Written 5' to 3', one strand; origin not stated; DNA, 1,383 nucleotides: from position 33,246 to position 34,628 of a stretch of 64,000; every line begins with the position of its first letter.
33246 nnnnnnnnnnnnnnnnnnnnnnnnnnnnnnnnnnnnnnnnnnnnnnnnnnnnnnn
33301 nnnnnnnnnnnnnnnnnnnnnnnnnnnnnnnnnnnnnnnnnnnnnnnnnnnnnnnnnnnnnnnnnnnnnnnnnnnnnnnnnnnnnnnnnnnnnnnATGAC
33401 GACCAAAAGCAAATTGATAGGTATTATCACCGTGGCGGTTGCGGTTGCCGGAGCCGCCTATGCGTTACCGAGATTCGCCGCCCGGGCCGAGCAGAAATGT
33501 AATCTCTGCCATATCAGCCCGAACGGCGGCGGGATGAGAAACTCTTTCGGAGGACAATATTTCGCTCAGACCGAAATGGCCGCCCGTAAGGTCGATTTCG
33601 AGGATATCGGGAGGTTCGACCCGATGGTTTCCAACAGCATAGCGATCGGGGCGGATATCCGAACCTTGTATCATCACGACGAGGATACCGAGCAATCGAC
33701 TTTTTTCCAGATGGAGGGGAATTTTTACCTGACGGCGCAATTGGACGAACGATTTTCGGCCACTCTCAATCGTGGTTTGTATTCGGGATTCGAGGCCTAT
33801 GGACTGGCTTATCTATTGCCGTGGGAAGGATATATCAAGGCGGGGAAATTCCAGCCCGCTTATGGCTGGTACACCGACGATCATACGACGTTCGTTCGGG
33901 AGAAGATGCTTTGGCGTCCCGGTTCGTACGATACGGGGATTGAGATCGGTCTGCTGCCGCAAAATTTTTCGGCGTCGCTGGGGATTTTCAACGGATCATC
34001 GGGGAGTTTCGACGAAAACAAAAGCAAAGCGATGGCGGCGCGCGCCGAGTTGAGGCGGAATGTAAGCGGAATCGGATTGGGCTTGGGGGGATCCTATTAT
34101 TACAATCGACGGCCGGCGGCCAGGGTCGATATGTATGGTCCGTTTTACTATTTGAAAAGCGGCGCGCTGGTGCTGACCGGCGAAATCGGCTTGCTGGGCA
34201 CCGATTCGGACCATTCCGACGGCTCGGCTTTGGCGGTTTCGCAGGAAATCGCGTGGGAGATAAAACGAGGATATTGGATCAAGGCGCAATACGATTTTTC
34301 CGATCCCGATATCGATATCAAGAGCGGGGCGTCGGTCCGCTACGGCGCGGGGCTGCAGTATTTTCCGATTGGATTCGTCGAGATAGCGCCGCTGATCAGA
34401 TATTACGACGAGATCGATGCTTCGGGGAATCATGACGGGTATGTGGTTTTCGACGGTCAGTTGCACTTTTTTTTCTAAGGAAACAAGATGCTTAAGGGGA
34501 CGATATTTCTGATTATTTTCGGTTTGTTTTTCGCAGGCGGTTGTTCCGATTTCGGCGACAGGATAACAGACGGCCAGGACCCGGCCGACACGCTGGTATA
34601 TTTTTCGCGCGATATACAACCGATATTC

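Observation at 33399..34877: Adjacent haem-motif pair: outer-membrane beta-barrel with CNLCH after the signal peptide, plus small PSCyt1-type cytochrome lipoprotein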

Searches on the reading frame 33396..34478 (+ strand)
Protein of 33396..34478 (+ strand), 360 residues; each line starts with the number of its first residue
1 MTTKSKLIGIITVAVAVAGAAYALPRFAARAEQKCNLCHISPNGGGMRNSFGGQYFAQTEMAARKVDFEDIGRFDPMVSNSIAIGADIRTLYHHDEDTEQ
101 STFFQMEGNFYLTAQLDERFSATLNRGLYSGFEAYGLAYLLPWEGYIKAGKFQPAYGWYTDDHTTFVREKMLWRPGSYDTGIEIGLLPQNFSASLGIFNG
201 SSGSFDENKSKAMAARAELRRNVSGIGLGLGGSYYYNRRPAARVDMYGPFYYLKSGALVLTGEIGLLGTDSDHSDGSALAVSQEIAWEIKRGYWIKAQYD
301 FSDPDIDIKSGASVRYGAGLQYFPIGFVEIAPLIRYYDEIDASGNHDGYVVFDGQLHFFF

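Call 3: search_protein_families(library=pfam, proteins=[window:33396-34478:+], max_evalue=1)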
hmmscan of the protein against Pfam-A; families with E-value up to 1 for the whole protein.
window:33396-34478:+ (360 aa): 0 families

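Call 4: search_protein_families(library=ncbifam, proteins=[window:33396-34478:+], max_evalue=1)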
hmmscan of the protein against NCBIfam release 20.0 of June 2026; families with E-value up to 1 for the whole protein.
window:33396-34478:+ (360 aa): 3 families
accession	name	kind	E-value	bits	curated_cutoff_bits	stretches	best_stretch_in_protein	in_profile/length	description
NF033652.1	LbtU_sider_porin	subfamily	0.0059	16.1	90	1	146-237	78-168/327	LbtU family siderophore porin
NF009763.0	PRK13264.1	equivalog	0.063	13.2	220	1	83-120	41-76/178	3-hydroxyanthranilate 3,4-dioxygenase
TIGR03037.1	anthran_nbaC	equivalog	0.21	11.6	145.95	1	83-117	34-66/159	3-hydroxyanthranilate 3,4-dioxygenase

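Call 5: find_homologous_proteins(query=window:33396-34478:+, max_evalue=0.001)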
Query window:33396-34478:+ (360 aa): 70 proteins with E <= 0.001 among 8000 candidates.
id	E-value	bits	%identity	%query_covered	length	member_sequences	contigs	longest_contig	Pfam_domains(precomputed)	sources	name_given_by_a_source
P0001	1.3e-243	825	100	100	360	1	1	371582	-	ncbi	-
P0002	7.2e-196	668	78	100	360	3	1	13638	-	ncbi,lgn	-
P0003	3.6e-154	531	71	87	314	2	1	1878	-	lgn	-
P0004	1.1e-142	493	61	95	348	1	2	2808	-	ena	-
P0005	5.2e-141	488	59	99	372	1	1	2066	-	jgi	jgi:hypothetical protein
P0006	1.3e-138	480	57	99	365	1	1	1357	-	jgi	jgi:hypothetical protein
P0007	1.3e-134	467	57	99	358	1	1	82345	-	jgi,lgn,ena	-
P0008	1.4e-134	467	56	99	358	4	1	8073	-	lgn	-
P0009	6.1e-130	452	55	98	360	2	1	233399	-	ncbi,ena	-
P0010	2.1e-127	443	55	96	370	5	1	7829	-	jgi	-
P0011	4.7e-127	442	55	99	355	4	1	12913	-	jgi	-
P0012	5.1e-127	442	54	96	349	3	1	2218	-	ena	-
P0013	7.0e-127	441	55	93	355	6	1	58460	-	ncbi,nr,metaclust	ncbi:MAG: hypothetical protein A2W25_03765 [candidate division Zixibacteria bacterium RBG_16_53_22]|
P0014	8.6e-127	441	54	97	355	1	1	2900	-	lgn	-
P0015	4.0e-126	439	55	98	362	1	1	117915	-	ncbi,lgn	-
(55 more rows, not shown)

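Call 12: find_related_loci(query=A1, collection=genome_contigs, flank=6000)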
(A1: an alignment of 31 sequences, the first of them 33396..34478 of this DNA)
Query A1 (360 aa) in genome_contigs; peptide patterns used: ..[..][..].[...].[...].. (x = any residue, [..] = any of these).
365 stretches matched a pattern; 354 encode a relative of the query (tblastn E <= 1e-3); the best 80 are kept; 80 distinct loci.
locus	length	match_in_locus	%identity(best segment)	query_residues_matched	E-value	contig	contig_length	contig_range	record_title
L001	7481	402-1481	78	1-360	0e+0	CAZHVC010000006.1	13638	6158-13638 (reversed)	MAG TPA_asm: uncultured Ignavibacteria bacterium isolate binchicken_co274_505 genome assembly, contig: NODE_11317_length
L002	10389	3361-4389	58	20-360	2e-135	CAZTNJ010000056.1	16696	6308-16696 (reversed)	MAG TPA_asm: uncultured Ignavibacteria bacterium isolate binchicken_co44_148 genome assembly, contig: NODE_4580_length_1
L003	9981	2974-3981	55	4-339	1e-127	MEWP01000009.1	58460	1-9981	MAG: candidate division Zixibacteria bacterium RBG_16_53_22 RBG_16_scaffold_1162, whole genome shotgun sequence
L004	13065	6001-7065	52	7-360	3e-127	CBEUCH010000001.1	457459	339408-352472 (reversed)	MAG TPA_asm: uncultured bacterium isolate SRR19160658_binner12_Refined_30 genome assembly, contig: ERZ26800495.1, whole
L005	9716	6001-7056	53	7-360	7e-127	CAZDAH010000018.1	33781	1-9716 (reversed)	MAG TPA_asm: uncultured Ignavibacteria bacterium isolate binchicken_co395_172 genome assembly, contig: NODE_158_length_3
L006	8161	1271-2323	54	8-360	2e-122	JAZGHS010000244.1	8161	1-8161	MAG: Candidatus Zixiibacteriota bacterium isolate SCS6bin.4 SCS6bin.4_244, whole genome shotgun sequence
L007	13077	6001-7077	51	2-360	7e-122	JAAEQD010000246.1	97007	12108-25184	MAG: Candidatus Zixiibacteriota bacterium isolate Gpa_9 GpaG_CONTIG2816108, whole genome shotgun sequence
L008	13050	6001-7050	51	10-360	7e-119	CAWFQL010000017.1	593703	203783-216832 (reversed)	MAG: uncultured candidate division Zixibacteria bacterium isolate MFD05942.bin.1.318 genome assembly, contig: contig_673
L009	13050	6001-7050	49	11-360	3e-117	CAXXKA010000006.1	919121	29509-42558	MAG: uncultured candidate division Zixibacteria bacterium isolate 057be676-9b3e-4ab3-9904-799d5201c552 genome assembly,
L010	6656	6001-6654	62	4-221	3e-91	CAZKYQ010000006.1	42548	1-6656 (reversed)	MAG TPA_asm: uncultured Ignavibacteria bacterium isolate binchicken_co275_126 genome assembly, contig: NODE_867_length_4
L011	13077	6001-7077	38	11-360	7e-73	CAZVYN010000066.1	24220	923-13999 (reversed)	MAG TPA_asm: uncultured bacterium isolate SRP128246_co1_497 genome assembly, contig: NODE_3924_length_24220_cov_68.69650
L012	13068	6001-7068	37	7-360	1e-72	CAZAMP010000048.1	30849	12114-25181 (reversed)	MAG TPA_asm: uncultured bacterium isolate SRP077602_co10_281 genome assembly, contig: NODE_4563_length_30849_cov_10.8392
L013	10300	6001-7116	37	1-360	4e-68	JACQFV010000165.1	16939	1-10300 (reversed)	MAG: Candidatus Zixiibacteriota bacterium isolate NC_groundwater_1056_Pr1_S-0.65um_61_29 Montesol18_Sp65_coassembly_scaf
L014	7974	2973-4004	38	24-360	8e-67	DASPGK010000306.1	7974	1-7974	MAG TPA_asm: Candidatus Krumholzibacteriia bacterium isolate SMAG_U16449 k141_313311, whole genome shotgun sequence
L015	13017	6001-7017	37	20-343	7e-67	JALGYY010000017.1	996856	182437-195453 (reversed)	MAG: bacterium isolate LQ108M_Bin_12 LQ108M_Bin_12_scaffold_12, whole genome shotgun sequence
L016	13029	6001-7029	37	13-346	4e-65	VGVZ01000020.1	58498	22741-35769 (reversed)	MAG: Ignavibacteria bacterium isolate K_DeepCast_100m_m2_316 K_DeepCast_100m_m2_316_Ga0194127_10000579, whole genome sho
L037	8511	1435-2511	33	10-360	5e-59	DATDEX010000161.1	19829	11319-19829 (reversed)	MAG TPA_asm: Candidatus Eisenbacteria bacterium isolate SMAG_U211 k141_1064595, whole genome shotgun sequence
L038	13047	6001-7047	34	1-333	1e-58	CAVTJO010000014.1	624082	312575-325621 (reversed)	MAG: uncultured Bacteroidetes bacterium isolate MFD05942.bin.1.467 genome assembly, contig: contig_54901, whole genome s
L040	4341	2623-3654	34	21-360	4e-58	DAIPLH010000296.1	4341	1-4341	MAG TPA_asm: Bacteroidota bacterium isolate CTOTU25968 NODE_9808_length_4341_cov_3.761316, whole genome shotgun sequence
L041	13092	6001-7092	33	8-360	4e-58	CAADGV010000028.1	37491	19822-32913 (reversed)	uncultured Chlorobi bacterium isolate CHB1.fa.gz genome assembly, contig: k127_933780, whole genome shotgun sequence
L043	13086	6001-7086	34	4-360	2e-57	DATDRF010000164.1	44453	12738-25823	MAG TPA_asm: Bacteroidota bacterium isolate SMAG_U7970 k141_1197731, whole genome shotgun sequence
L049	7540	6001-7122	32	6-360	1e-56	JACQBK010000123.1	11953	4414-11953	MAG: Ignavibacteriales bacterium isolate NC_groundwater_940_Pr1_S-0.2um_46_57 Montesol18-Sp2_coassembly_scaffold_1034928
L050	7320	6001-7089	35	7-360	2e-56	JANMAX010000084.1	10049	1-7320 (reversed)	MAG: bacterium isolate OTE_1_metabat_47 OTE_1_k141_3756198, whole genome shotgun sequence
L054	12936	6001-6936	35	24-328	2e-55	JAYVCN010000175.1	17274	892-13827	MAG: Candidatus Eisenbacteria bacterium isolate GL32_Down_metabat_69 GL32_Down_metabat_69_174, whole genome shotgun sequ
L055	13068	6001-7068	34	10-360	7e-61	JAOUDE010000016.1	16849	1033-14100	MAG: Ignavibacteria bacterium isolate 4_1_Jan_SF_Bin14 4_1_Jan_SF_Bin14_scaffold_1188_c1, whole genome shotgun sequence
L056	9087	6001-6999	36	24-347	1e-54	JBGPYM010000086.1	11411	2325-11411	MAG: Bacteroidota bacterium isolate OBJ1_062018_090_13 k141_822918_length_11411_cov_12.0000, whole genome shotgun sequen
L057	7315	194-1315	33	4-360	1e-54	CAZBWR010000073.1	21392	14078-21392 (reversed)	MAG TPA_asm: uncultured Chitinophagales bacterium isolate SRP287453_co1_248 genome assembly, contig: NODE_4321_length_21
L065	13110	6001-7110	34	5-351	2e-53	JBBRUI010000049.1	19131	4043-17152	MAG: Bacteroidota bacterium isolate La3_concoct.179 La3_concoct.179_K_1999595_L_19131_cov_10.0000, whole genome shotgun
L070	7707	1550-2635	33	18-360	5e-53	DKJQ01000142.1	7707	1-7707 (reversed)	MAG TPA_asm: Ignavibacteria bacterium UBA6688 UBA6688_contig_2628, whole genome shotgun sequence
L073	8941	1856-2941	33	18-360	9e-53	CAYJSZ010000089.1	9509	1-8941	MAG TPA_asm: uncultured Ignavibacteriaceae bacterium isolate ERP125453_co1_265 genome assembly, contig: NODE_8548_length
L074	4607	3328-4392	31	4-336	1e-52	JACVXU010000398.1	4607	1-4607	MAG: Bacteroidetes bacterium isolate B4_bin.17 scaffold_19561, whole genome shotgun sequence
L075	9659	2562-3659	31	8-360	1e-51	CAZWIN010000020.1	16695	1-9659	MAG TPA_asm: uncultured Chitinophagales bacterium isolate SRP237561_co1_5 genome assembly, contig: NODE_5947_length_1669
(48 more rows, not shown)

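Call 16: predict_structure(alignment_id=A1)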
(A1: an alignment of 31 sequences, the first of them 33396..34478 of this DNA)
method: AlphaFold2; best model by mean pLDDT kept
length: 360 residues; sequences in the alignment: 31
mean_pLDDT: 86.0   pTM: 0.81
mean pLDDT of the five models: 86.0, 85.7, 84.3, 84.1, 80.6
residues with pLDDT >= 90: 207; 70-90: 110; 50-70: 29; < 50: 14
segments of 3 or more residues with pLDDT < 50: 11-23
pLDDT, mean of each block of 10 residues (from residue 1): 55 37 58 76 78 82 86 83 91 95 91 92 90 93 93 86 77 84 92 94 66 94 91 92 92 93 94 88 94 94 93 96 92 96 96 93
secondary structure, 60 per line:
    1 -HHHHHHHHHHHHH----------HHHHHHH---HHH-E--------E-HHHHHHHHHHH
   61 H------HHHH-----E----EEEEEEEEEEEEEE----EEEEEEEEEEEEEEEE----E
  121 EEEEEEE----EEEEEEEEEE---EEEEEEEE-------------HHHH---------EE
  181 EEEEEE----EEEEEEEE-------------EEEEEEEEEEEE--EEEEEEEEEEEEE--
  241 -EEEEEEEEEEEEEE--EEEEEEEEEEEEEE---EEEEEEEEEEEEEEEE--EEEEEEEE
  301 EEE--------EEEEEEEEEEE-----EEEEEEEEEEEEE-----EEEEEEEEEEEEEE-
elements in order: H2-14 H25-31 H50-61 H68-71 E82-95 E100-115 E120-127 E132-141 E145-152 H166-169 E179-186 E191-198 E212-223 E226-238 E242-255 E258-271 E275-290 E293-303 E312-322 E328-340 E346-359

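Call 21: fold_search(model_id=the predicted structure, library=pdb)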
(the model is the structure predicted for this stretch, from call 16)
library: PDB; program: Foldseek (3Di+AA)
matches with E <= 10: 945; with E <= 0.001: 218
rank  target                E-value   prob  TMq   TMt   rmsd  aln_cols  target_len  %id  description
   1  2o4v_A                1.6e-11  1.00  0.61  0.54   5.5       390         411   10  An arginine ladder in OprP mediates phosphate specific transfer across the outer membrane (released 2006-12-26)
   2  1e54_A                6.6e-11  1.00  0.55  0.59   6.4       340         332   10  Anion-selective porin from Comamonas acidovorans (released 2001-07-12)
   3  2fgq                  7.3e-11  1.00  0.56  0.60   5.8       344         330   12  High resolution X-ray structure of Omp32 in complex with malate (released 2006-01-31)
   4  3wi5                  8.1e-11  1.00  0.57  0.65   5.6       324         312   10  Crystal structure of the Loop 7 mutant PorB from Neisseria meningitidis serogroup B (released 2014-01-01)
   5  5mdq_A                2.4e-10  1.00  0.57  0.59  10.0       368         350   10  Crystal structure of outer membrane expressed Chitoporin VhChip from Vibrio harveyi (released 2017-12-20)
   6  8jto                  4.2e-10  1.00  0.54  0.56   6.6       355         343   11  Outer membrane porin of Burkholderia pseudomallei (BpsOmp38) in complex with ceftazidime (released 2024-06-26)
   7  6ehd                  4.4e-10  1.00  0.57  0.63   6.4       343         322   10  OmpT (in-vitro folded), an outer membrane protein of Vibrio cholerae (released 2018-04-25)
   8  6ehf                  6.1e-10  1.00  0.58  0.65   5.8       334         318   11  OmpT (in-vitro folded), an outer membrane protein Vibrio cholerae (trimer form) (released 2018-04-25)
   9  5mdo_A                6.4e-10  1.00  0.57  0.59   5.5       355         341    9  Crystal structure of in vitro folded Chitoporin VhChip from Vibrio harveyi (crystal form I) (released 2017-12-20)
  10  5oyk                  7.5e-10  1.00  0.54  0.61   6.4       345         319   10  Outer-membrane expressed OmpT of Vibrio cholerae (released 2018-04-25)
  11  3wi4                  7.9e-10  1.00  0.58  0.66   5.3       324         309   11  Crystal structure of wild-type PorB from Neisseria meningitidis serogroup B (released 2014-01-01)
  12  4rjw                  9.7e-10  1.00  0.63  0.54   4.6       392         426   11  Crystal structure of Pseudomonas aeruginosa OprO (released 2015-10-21)
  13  4rjx                  1.1e-09  1.00  0.62  0.53   5.4       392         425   12  Crystal structure of the OprO mutant protein F62Y/D114Y (released 2015-10-21)
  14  8wv0_A                2.9e-09  1.00  0.53  0.57   6.3       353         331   12  Outer membrane porin of Burkholderia pseudomallei (BpsOmp38) (released 2024-10-30)
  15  4aui_A                4.6e-09  1.00  0.53  0.61   5.8       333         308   10  STRUCTURE AND FUNCTION OF THE PORB PORIN FROM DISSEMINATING N. GONORRHOEAE (released 2012-10-10)
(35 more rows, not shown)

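Call 41: search_protein_families(library=pfam, proteins=[L075:1071-2420:+, L016:4637-5809:-, L070:3107-4552:-, L038:9167-11548:+, L050:5988-6623:+, L074:511-1866:-, L043:11591-12346:-, L041:11796-13092:+, L040:1868-2485:+, L073:6283-8700:-], max_evalue=0.001)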
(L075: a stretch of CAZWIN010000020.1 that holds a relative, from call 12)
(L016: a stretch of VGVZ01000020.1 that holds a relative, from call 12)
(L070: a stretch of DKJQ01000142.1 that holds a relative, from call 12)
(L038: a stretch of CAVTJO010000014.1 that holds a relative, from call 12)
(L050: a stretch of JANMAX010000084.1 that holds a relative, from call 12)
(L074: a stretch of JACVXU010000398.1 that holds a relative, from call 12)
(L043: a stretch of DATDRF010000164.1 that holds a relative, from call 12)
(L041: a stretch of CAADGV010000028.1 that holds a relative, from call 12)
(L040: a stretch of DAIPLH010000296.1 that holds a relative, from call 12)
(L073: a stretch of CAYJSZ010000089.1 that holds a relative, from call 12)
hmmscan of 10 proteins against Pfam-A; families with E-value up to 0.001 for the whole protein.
L075:1071-2420:+ (449 aa): 6 families
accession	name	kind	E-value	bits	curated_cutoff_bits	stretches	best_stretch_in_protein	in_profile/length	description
PF13620.12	CarboxypepD_reg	-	2.9e-19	69.6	32.3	2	241-319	2-64/82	Carboxypeptidase regulatory-like domain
PF05345.18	He_PIG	-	8.5e-09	36.2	24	1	34-105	3-84/96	Putative Ig domain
PF13715.12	CarbopepD_reg_2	-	4e-07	30.4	32.2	0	286-321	26-62/88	CarboxypepD_reg-like domain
PF18962.6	Por_Secre_tail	-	7e-07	29.9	27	1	371-441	2-69/75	Secretion system C-terminal sorting domain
PF00775.27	Dioxygenase_C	-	1.3e-05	25.1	27.3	0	238-299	29-89/182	Dioxygenase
PF13860.13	FlgD_ig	-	0.00043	20.6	27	0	390-435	24-74/79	FlgD Ig-like domain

L016:4637-5809:- (390 aa): 1 family
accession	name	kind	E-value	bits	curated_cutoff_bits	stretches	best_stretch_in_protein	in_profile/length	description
PF00291.31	PALP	-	1.4e-68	231.9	35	1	74-379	1-294/295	Pyridoxal-phosphate dependent enzyme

L070:3107-4552:- (481 aa): 3 families
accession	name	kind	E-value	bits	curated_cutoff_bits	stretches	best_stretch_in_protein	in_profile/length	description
PF00224.27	PK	-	4.1e-124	414.4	30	1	9-331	3-328/328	Pyruvate kinase, barrel domain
PF02887.21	PK_C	-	3.7e-31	108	28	1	364-477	1-113/114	Pyruvate kinase, alpha/beta domain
PF03328.21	HpcH_HpaI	-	7.7e-05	22.5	25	1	180-258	76-159/221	HpcH/HpaI aldolase/citrate lyase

L038:9167-11548:+ (793 aa): 4 families
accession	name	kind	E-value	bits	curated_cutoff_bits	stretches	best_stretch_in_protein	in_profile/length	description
PF07698.17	7TM-7TMR_HD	-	2.1e-29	103.3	29.4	1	323-510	4-190/190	7TM receptor with intracellular HD hydrolase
PF07697.16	7TMR-HDED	-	1.3e-22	81.4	27.6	1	58-306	6-220/224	7TM-HD extracellular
PF01966.28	HD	-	1e-15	58.4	22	1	535-685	1-115/116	HD domain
PF08668.18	HDOD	-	9.1e-06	25.7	22.9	1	531-629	91-194/196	HDOD domain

L050:5988-6623:+ (211 aa): 0 families

L074:511-1866:- (451 aa): 2 families
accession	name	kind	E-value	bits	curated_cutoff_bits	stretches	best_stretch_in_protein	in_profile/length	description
PF04389.22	Peptidase_M28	-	1.4e-31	110.2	21.3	1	113-322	1-170/193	Peptidase family M28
PF01546.33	Peptidase_M20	-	2e-07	31.6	24.6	1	133-308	2-113/206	Peptidase family M20/M25/M40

L043:11591-12346:- (251 aa): 1 family
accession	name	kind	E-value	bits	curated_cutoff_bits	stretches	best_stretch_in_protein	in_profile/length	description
PF02146.23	SIR2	-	3.5e-55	187.2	24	1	22-194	1-180/180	Sir2 family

L041:11796-13092:+ (432 aa): 3 families
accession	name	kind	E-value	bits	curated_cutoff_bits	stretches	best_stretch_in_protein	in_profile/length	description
PF00266.25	Aminotran_5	-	8.8e-85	285.3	21.5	1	33-426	1-371/371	Aminotransferase class-V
PF00155.27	Aminotran_1_2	-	6.1e-07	29.4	19.7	1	48-205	23-187/361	Aminotransferase class I and II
PF01212.27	Beta_elim_lyase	-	0.0003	20.6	27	1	139-250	96-216/288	Beta-eliminating lyase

L040:1868-2485:+ (205 aa): 4 families
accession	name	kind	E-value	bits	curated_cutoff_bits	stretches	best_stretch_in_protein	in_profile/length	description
PF08281.18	Sigma70_r4_2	-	3.8e-15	55.7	25.7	1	133-184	3-54/54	Sigma-70, region 4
PF04542.20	Sigma70_r2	-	7.6e-12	45.3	24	1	38-98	7-69/71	Sigma-70 region 2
PF22029.2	PhyR_sigma2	-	2.9e-06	27.6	27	1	43-85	11-53/55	Sigma2 domain of PhyR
PF04545.22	Sigma70_r4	-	0.00034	20.5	24.1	1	137-184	1-48/50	Sigma-70, region 4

L073:6283-8700:- (805 aa): 1 family
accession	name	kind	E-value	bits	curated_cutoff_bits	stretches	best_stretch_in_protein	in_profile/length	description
PF01804.23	Penicil_amidase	-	3e-240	800.3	21.3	1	49-792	1-674/675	Penicillin amidase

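Call 42: search_protein_representatives(alignment_id=A1)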
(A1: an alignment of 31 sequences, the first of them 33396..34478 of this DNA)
Query: 31 sequences, 359 profile positions. Proteins with E-value up to 0.001 (for the whole library): 3680; up to 1e-10: 2085; up to 1e-30: 603. The best 150 are listed.
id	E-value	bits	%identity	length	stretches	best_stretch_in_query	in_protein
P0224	1.8e-140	484.4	-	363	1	6-359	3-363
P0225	9.4e-114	396.5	-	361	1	8-359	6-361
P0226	1.1e-108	379.9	-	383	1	1-359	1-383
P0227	2.6e-107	375.4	-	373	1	1-359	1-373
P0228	1.3e-101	356.6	-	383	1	8-358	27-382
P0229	6.6e-100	351.0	-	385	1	7-359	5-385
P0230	7.3e-100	350.8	-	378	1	7-359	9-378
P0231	3.5e-99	348.6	-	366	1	13-359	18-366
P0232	5.6e-97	341.4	-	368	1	6-359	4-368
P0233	1.0e-96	340.5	-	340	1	7-359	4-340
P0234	9.9e-96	337.2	-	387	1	7-358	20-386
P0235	1.9e-94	333.0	-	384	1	5-359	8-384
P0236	4.2e-94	331.9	-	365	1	13-359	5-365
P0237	1.1e-93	330.6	-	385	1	6-356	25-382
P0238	1.8e-93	329.8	-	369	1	6-338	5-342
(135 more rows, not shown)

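Call 60: search_solved_structures(query=A1, max_evalue=1, show_alignments=1)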
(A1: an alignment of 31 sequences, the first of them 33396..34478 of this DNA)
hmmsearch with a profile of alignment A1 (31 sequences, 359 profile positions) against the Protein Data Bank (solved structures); distinct sequences matched with E-value up to 1: 0.
